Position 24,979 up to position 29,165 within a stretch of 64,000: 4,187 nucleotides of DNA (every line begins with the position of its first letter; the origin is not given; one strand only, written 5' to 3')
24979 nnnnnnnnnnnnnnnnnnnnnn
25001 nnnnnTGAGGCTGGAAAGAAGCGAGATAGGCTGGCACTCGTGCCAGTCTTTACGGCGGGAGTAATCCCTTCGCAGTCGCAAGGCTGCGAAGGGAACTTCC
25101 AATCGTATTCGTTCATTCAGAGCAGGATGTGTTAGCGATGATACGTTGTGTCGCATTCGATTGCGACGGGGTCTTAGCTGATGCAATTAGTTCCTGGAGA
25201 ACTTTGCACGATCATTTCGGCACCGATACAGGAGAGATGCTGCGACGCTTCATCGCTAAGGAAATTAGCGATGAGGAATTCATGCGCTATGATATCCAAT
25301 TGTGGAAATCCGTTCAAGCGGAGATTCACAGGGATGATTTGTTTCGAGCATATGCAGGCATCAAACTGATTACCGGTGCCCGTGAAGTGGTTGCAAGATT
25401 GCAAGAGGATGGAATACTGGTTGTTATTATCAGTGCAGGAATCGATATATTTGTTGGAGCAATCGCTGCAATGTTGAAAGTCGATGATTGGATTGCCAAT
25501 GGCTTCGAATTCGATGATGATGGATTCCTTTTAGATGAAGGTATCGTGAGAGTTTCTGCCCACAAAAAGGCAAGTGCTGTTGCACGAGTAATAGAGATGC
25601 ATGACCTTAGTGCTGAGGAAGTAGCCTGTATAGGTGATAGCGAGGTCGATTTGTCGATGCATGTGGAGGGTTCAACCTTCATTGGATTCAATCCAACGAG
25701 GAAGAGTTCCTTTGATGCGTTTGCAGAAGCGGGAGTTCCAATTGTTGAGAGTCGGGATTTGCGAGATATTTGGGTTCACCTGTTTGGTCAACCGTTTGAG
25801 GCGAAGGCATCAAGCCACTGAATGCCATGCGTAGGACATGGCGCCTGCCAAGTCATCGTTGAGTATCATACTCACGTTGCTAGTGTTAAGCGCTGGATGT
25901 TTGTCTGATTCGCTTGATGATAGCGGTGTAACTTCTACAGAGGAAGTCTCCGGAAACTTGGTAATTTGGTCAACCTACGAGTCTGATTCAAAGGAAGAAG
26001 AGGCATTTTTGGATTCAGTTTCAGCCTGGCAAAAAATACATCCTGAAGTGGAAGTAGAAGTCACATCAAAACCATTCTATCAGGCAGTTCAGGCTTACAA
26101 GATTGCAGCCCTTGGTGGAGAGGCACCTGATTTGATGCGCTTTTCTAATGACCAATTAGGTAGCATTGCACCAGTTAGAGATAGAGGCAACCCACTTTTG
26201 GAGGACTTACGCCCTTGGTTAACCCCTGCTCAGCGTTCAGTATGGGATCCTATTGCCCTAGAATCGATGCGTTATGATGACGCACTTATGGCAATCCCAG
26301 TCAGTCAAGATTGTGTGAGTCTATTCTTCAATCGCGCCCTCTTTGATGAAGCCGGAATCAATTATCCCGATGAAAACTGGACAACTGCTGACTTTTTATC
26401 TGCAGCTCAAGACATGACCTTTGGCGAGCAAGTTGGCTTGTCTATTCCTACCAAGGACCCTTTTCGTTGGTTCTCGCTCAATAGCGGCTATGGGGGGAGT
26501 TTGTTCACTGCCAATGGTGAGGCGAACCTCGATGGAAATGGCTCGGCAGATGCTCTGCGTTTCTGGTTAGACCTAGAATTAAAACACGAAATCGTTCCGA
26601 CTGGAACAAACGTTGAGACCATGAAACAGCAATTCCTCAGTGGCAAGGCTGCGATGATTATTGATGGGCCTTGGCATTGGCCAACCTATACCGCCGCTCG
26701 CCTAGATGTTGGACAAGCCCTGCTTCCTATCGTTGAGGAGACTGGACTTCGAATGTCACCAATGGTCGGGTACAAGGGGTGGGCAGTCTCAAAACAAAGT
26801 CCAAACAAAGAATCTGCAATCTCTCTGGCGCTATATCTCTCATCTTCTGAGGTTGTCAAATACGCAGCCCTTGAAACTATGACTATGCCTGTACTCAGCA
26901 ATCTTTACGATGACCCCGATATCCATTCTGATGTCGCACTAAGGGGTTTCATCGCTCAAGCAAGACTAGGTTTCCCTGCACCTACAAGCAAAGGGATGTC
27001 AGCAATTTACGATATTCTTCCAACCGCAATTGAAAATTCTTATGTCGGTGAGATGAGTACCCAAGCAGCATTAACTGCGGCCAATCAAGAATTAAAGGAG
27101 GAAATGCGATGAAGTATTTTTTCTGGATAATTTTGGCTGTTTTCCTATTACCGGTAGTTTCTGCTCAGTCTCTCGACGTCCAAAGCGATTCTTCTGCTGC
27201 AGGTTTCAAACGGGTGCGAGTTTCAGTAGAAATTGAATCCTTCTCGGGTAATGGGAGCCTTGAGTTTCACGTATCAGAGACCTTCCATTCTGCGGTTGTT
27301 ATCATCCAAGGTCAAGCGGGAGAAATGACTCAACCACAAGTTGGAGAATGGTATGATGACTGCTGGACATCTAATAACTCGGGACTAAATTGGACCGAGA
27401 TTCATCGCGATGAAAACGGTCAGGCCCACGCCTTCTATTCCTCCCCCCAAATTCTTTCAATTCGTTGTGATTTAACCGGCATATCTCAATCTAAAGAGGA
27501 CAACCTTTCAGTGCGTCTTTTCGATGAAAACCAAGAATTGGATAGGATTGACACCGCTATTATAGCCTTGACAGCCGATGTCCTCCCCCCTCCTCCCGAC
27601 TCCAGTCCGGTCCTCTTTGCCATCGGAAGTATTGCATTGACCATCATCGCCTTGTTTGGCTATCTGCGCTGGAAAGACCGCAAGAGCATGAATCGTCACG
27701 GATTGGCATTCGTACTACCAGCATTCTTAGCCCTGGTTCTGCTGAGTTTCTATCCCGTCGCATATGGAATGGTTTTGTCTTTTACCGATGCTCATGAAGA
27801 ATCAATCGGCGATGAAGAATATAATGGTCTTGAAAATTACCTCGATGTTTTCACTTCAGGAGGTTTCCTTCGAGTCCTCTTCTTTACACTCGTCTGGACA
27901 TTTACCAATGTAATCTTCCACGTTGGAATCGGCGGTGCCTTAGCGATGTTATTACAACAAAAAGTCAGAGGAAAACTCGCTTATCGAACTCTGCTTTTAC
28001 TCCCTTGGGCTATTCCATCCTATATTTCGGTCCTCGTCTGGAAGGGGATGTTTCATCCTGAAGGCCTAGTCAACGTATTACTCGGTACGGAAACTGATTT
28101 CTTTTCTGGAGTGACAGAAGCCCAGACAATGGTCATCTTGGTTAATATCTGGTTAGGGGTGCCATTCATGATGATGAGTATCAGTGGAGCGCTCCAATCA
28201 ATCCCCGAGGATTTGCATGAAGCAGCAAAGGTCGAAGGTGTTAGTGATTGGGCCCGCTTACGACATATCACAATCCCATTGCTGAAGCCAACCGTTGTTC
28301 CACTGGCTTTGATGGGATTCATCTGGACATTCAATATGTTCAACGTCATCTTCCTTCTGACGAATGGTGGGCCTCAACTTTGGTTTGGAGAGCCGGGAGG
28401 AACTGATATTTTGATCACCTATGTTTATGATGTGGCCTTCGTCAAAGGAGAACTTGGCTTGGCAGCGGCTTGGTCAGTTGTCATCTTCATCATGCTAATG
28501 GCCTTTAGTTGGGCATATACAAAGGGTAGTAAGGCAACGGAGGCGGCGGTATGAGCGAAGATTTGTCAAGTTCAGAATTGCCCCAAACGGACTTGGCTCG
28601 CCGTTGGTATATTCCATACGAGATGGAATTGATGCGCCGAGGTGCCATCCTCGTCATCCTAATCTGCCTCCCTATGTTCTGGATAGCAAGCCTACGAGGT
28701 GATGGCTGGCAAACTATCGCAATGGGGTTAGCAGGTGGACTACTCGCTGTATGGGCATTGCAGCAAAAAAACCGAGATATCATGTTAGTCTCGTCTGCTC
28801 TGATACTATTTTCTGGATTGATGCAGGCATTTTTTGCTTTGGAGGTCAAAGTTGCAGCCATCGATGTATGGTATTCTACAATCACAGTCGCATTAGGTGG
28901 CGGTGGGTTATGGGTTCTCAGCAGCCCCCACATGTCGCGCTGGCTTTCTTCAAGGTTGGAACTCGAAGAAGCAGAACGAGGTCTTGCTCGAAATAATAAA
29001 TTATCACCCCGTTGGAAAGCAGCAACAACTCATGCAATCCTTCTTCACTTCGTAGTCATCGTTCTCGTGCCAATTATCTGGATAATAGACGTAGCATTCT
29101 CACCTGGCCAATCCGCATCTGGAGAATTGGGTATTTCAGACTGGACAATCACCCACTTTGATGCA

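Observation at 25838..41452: Complete extracellular-starch/maltodextrin utilisation island with two different membrane-anchored amylase families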

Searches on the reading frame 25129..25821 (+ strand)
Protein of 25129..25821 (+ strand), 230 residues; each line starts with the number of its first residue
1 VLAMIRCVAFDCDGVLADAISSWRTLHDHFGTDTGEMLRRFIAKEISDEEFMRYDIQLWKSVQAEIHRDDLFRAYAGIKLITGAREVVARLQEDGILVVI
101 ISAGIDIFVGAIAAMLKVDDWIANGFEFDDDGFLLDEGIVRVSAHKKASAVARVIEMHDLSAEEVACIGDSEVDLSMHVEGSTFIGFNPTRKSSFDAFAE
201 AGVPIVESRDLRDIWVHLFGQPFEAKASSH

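Call 3: search_protein_families(library=pfam, proteins=[window:25129-25821:+], max_evalue=0.01)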
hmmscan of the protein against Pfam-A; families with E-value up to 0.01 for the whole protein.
window:25129-25821:+ (230 aa): 6 families
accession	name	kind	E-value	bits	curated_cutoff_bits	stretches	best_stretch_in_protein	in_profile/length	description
PF12710.13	HAD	-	3.9e-16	60.5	27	1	8-177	1-187/189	haloacid dehalogenase-like hydrolase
PF00702.32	Hydrolase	-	6.7e-12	46.6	26.4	1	5-177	1-186/191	haloacid dehalogenase-like hydrolase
PF13419.12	HAD_2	-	2.2e-05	25.1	23.8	0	9-104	2-104/178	Haloacid dehalogenase-like hydrolase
PF08282.18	Hydrolase_3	-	0.00022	21.5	20.9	1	145-177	186-218/255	haloacid dehalogenase-like hydrolase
PF06941.18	NT5C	-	0.00042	20.7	24.8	1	8-113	4-98/180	5' nucleotidase, deoxy (Pyrimidine), cytosolic type C protein (NT5C)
PF05822.18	UMPH-1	-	0.0014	18.7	23.7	1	77-178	88-195/246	Pyrimidine 5'-nucleotidase (UMPH-1)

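Call 8: search_protein_families(library=ncbifam, proteins=[window:25129-25821:+], max_evalue=0.001)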
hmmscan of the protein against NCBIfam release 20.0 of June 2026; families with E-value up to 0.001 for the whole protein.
window:25129-25821:+ (230 aa): 15 families
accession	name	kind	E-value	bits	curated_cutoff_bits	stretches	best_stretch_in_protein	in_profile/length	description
TIGR01491.1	HAD-SF-IB-PSPlk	hypoth_equivalog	3.8e-42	144.3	151.9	1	4-188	3-189/201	phosphoserine phosphatase-like hydrolase, archaeal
TIGR01488.1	HAD-SF-IB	subfamily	7.7e-25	87.9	45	1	8-177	2-173/177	HAD-IB family phosphatase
TIGR00338.1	serB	equivalog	2.7e-18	66.3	144.15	1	37-192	47-198/219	phosphoserine phosphatase SerB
TIGR01490.1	HAD-SF-IB-hyp1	subfamily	3.8e-13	50.1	98.3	1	60-177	68-186/202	HAD-IB family hydrolase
NF010109.0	PRK13582.1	equivalog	3.4e-09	36.7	133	1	6-192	2-174/205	bifunctional phosphoserine phosphatase/homoserine phosphotransferase ThrH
NF008350.0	PRK11133.1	equivalog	1.8e-07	30.6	413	1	77-180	179-282/324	phosphoserine phosphatase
TIGR01662.1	HAD-SF-IIIA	subfamily_domain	1.1e-06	28.7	44.6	1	74-183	20-134/141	HAD-IIIA family hydrolase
TIGR01489.1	DKMTPPase-SF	subfamily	1.5e-06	28.4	81.55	1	64-176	57-176/188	MtnX-like HAD-IB family phosphatase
NF002245.0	PRK01158.1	equivalog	3.7e-06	26.4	198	1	144-178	155-189/233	phosphoglycolate phosphatase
TIGR01487.1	Pglycolate_arch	equivalog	4.4e-06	26.7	122.75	0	145-177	146-178/215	phosphoglycolate phosphatase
NF052360.1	HolPasePseu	equivalog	0.00011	21.9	280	1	49-190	55-200/218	histidinol-phosphatase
NF007103.0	PRK09552.1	equivalog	0.00013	21.8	292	1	29-176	27-174/220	2-hydroxy-3-keto-5-methylthiopentenyl-1-phosphate phosphatase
TIGR01544.1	HAD-SF-IE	hypoth_equivalog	0.00025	20.2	256.95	1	77-179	125-234/283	HAD-IE family hydrolase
TIGR03333.1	salvage_mtnX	equivalog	0.00057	19.9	303.2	1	39-175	33-169/214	2-hydroxy-3-keto-5-methylthiopentenyl-1-phosphate phosphatase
TIGR00099.1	Cof-subfamily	subfamily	0.00073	19.2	137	0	146-177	188-219/256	Cof-type HAD-IIB family hydrolase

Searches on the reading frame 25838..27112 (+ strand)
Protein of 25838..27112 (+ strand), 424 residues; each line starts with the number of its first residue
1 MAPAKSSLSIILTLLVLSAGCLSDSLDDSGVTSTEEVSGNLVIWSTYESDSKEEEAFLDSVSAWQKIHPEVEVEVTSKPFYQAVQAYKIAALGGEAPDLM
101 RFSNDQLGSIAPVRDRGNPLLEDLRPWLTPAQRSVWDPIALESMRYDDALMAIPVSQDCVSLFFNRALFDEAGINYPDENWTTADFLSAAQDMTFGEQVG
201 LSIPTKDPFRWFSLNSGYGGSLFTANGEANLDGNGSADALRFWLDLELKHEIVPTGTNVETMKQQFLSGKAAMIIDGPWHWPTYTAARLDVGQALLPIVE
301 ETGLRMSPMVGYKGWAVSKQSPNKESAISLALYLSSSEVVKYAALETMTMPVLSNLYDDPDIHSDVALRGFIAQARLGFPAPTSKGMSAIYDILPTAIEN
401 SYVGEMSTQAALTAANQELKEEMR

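Call 3: search_protein_families(library=pfam, proteins=[window:25838-27112:+], max_evalue=0.01)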
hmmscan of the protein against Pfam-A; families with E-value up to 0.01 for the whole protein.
window:25838-27112:+ (424 aa): 2 families
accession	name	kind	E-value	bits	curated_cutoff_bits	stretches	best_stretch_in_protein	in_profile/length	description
PF01547.30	SBP_bac_1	-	5.4e-26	92.7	26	1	53-339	4-305/307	Bacterial extracellular solute-binding protein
PF13416.11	SBP_bac_8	-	8e-26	91.9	27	1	65-368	7-277/279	Bacterial extracellular solute-binding protein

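Call 8: search_protein_families(library=ncbifam, proteins=[window:25838-27112:+], max_evalue=0.001)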
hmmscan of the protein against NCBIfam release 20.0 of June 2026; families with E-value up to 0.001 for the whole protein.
window:25838-27112:+ (424 aa): 3 families
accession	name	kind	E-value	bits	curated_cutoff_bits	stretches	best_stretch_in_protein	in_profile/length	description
NF053763.1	ABCarbgalBndGanS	equivalog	5.5e-34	117.6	700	1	9-422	9-414/420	galactooligosaccharide ABC transporter substrate-binding protein GanS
NF007011.0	PRK09474.1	equivalog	1.6e-27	96.4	291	1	38-420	30-395/396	maltose/maltodextrin ABC transporter substrate-binding protein MalE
TIGR03850.1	bind_CPR_0540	equivalog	1.7e-05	23.6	299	0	261-354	269-365/437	carbohydrate ABC transporter substrate-binding protein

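Call 10: search_solved_structures(query=window:25838-27112:+, max_evalue=0.001)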
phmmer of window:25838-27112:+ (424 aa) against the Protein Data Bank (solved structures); distinct sequences matched with E-value up to 0.001: 478 (the best 60 are shown).
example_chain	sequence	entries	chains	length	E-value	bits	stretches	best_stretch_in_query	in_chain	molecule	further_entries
9vus_A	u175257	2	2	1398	6.9e-38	133.8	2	20-414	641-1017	Soluble cytochrome b562,2-oxoglutarate receptor 1,Soluble cytochrome b562,2-oxoglutarate r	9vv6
8jbg_B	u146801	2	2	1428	6.4e-37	130.6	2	39-417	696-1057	Neuromedin-K receptor (NK3R-pFastbac1) | NK3R-pFastbac1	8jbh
1elj_A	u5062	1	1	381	4e-27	98.4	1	38-398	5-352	MALTODEXTRIN-BINDING PROTEIN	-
6ffl_A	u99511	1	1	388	1.2e-26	96.8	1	56-418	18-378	Maltose/maltodextrin transport permease homologue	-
3jzj_A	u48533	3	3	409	1.5e-25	93.2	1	34-411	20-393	Acarbose/maltose binding protein GacH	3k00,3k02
3k01_A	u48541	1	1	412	1.5e-25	93.2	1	35-411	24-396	Acarbose/maltose binding protein GacH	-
2gh9_A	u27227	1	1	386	3.7e-24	88.6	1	71-391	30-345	maltose/maltodextrin-binding protein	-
2zyk_A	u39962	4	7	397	8.6e-24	87.4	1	70-422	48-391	Solute-binding protein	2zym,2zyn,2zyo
5tu0_A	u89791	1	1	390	2.3e-22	82.7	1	69-391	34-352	Lmo2125 protein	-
6dtu_A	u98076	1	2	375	7.2e-21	77.8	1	66-422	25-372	maltose-binding protein MalE1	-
2gha_A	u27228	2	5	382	7.7e-21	77.7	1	66-422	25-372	maltose ABC transporter, periplasmic maltose-binding protein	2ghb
6lf3_A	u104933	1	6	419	1.1e-20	77.2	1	64-423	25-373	Maltose/maltodextrin-binding periplasmic protein,Protein-tyrosine kinase 2-beta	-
3ses_A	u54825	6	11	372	1.6e-20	76.6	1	63-416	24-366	Maltose-binding periplasmic protein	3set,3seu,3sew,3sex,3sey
7kd4_A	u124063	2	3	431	1.6e-20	76.6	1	64-416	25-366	Maltodextrin-binding protein and Phosphoprotein fusion protein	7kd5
4kyd_A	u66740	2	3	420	1.7e-20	76.5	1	64-417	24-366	Maltose-binding periplasmic protein, Phosphoprotein, chimeric construct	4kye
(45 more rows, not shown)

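Call 68: find_related_loci(query=A3, collection=metagenome_contigs, flank=7000)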
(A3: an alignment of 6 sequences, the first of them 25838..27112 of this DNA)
Query A3 (424 aa) in metagenome_contigs; peptide patterns used: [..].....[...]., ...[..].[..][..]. (x = any residue, [..] = any of these).
599 stretches matched a pattern (row limit reached: there are more); 330 encode a relative of the query (tblastn E <= 1e-3); the best 80 are kept; 80 distinct loci.
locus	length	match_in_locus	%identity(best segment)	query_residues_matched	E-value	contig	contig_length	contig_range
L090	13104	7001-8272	96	1-424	0e+0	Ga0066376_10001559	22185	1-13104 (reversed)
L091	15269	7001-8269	94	1-423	0e+0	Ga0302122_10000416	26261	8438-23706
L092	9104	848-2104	54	5-424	2e-145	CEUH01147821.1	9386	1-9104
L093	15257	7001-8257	53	5-424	3e-145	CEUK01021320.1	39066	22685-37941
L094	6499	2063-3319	53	5-424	4e-145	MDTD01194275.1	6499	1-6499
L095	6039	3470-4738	51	1-424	1e-143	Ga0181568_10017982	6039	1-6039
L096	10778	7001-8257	53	5-424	1e-142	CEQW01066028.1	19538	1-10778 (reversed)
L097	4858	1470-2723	53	5-423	5e-144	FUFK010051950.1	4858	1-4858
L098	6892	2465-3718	52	5-423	1e-141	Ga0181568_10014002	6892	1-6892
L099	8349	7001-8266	51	2-423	3e-141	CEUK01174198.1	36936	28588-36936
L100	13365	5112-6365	52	5-423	2e-141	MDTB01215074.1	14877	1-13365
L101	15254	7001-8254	52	5-423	3e-141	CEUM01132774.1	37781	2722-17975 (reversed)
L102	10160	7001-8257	52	5-424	8e-141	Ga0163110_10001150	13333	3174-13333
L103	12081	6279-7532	52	5-423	9e-141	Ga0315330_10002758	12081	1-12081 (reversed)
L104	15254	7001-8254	52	5-423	3e-140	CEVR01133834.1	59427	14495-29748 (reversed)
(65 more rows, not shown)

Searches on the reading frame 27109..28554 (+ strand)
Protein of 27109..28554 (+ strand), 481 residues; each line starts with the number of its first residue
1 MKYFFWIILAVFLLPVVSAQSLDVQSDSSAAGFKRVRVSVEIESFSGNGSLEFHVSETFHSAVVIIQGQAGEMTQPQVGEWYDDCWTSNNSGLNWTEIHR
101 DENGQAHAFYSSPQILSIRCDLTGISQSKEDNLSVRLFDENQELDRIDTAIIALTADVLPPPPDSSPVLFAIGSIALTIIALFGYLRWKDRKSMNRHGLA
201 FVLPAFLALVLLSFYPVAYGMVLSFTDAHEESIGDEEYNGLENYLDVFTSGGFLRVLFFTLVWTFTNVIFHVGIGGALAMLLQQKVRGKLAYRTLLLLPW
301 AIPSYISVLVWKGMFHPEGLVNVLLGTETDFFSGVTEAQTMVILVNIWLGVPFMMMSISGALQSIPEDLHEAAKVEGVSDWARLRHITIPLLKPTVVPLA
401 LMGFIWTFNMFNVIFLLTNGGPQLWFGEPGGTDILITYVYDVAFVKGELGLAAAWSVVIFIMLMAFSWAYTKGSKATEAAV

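Call 3: search_protein_families(library=pfam, proteins=[window:27109-28554:+], max_evalue=0.01)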
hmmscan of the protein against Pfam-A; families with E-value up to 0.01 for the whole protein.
window:27109-28554:+ (481 aa): 1 family
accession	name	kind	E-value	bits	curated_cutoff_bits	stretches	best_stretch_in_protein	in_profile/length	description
PF00528.27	BPD_transp_1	-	2.5e-16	60.4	26.4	1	274-465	4-168/184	Binding-protein-dependent transport system inner membrane component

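Call 8: search_protein_families(library=ncbifam, proteins=[window:27109-28554:+], max_evalue=0.001)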
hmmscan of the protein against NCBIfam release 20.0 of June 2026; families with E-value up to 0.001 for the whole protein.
window:27109-28554:+ (481 aa): 27 families (the best 25 are shown)
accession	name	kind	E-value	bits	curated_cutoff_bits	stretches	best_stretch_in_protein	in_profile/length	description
NF008232.0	PRK10999.1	equivalog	6.1e-56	190.2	392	1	239-475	265-516/520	maltose ABC transporter permease MalF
NF007852.0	PRK10561.1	equivalog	2.2e-22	80.3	335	1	201-465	17-279/295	sn-glycerol-3-phosphate ABC transporter permease UgpA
NF040931.1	ABC_arch_GlcT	equivalog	3e-16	59.9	360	1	202-463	2-260/278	glucose ABC transporter permease GlcT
NF011624.0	PRK15050.1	equivalog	5.4e-14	52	247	1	191-470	17-282/297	2-aminoethylphosphonate ABC transporter permease subunit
TIGR02141.1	modB_ABC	equivalog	6.2e-12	45.6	182.6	1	260-466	3-196/208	molybdate ABC transporter permease subunit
TIGR03226.1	PhnU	equivalog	8.9e-12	45.1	283.45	1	191-476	35-306/311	2-aminoethylphosphonate ABC transporter permease subunit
TIGR01581.1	Mo_ABC_porter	hypoth_equivalog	1.4e-11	44.4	210.3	1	255-461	21-217/225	ABC transporter permease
TIGR02139.1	permease_CysT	equivalog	3.4e-11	43.3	246.1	1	239-417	34-210/265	sulfate ABC transporter permease subunit CysT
NF007044.0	PRK09497.1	equivalog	4e-11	42.9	348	1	207-476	17-277/285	spermidine/putrescine ABC transporter permease PotB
TIGR00969.1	3a0106s02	subfamily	5.6e-11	42.4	240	1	239-401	45-205/272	sulfate ABC transporter permease subunit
TIGR03262.1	PhnU2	equivalog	2.3e-10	39.8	593.25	1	207-413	12-207/546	putative 2-aminoethylphosphonate ABC transporter permease subunit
NF043074.1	MMSYN1_0196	equivalog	3e-10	39.9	350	1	194-466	6-255/277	spermidine/putrescine ABC transporter permease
TIGR03255.1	PhnV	equivalog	5.3e-08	32.8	358.7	1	186-398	1-200/270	2-aminoethylphosphonate ABC transport system, membrane component PhnV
NF008208.0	PRK10971.1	equivalog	5.5e-08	32.6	415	1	242-418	45-220/277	sulfate/thiosulfate ABC transporter permease CysT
NF006952.0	PRK09433.1-3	equivalog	7.9e-07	28.2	679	1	210-470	20-266/534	thiamine/thiamine pyrophosphate ABC transporter permease ThiP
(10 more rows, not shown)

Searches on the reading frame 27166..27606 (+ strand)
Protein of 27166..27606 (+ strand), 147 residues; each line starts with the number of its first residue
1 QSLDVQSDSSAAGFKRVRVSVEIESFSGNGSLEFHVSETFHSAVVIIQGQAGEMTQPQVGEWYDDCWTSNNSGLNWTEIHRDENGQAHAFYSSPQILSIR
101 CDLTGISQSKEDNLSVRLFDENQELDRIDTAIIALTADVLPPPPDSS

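Call 75: search_protein_families(library=pfam, proteins=[window:27166-27606:+], max_evalue=1)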
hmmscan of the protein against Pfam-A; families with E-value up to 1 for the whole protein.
window:27166-27606:+ (147 aa): 0 families

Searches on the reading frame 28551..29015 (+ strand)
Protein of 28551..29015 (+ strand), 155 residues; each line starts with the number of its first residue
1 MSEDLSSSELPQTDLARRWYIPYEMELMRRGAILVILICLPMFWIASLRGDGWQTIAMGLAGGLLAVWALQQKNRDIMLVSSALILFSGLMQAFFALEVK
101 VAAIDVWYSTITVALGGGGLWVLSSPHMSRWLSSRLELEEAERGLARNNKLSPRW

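Call 75: search_protein_families(library=pfam, proteins=[window:28551-29015:+], max_evalue=1)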
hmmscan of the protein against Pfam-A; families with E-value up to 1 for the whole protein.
window:28551-29015:+ (155 aa): 2 families
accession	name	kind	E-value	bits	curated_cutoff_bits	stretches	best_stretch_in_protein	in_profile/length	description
PF07698.17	7TM-7TMR_HD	-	0.01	16.3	29.4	1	31-124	81-175/190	7TM receptor with intracellular HD hydrolase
PF01899.21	MNHE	-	0.05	13.8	27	1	38-112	2-70/145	Na+/H+ ion antiporter subunit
